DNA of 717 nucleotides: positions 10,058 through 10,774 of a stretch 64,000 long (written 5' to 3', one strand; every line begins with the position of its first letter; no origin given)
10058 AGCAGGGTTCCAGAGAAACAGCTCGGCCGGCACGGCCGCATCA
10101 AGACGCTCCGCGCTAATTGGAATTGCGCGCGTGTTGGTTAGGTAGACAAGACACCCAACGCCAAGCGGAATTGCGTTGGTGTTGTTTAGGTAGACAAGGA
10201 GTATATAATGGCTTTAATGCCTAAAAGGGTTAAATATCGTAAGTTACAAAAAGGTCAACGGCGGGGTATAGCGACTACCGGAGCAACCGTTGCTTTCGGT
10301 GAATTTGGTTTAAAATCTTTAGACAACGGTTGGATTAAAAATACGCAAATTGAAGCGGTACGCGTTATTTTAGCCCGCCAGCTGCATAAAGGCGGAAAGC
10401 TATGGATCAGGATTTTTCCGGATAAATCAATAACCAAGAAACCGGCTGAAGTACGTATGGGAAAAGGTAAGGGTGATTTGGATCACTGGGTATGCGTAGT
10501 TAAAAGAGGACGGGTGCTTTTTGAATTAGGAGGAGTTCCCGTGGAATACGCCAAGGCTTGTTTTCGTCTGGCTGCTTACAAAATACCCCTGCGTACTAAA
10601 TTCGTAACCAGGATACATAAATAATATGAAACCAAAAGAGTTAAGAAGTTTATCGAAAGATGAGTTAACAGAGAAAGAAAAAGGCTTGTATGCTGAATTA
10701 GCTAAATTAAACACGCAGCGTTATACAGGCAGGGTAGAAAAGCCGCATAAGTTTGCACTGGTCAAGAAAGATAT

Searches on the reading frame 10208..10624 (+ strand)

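Call 13: search_protein_families(library=ncbifam, proteins=[window:10208-10624:+], max_evalue=0.00001)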
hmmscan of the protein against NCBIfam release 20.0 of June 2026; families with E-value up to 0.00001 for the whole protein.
window:10208-10624:+ (138 aa): 1 family
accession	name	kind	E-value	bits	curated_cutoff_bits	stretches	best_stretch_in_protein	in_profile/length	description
TIGR01164.1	rplP_bact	equivalog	1.2e-51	174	76.85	1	3-127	1-125/126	50S ribosomal protein L16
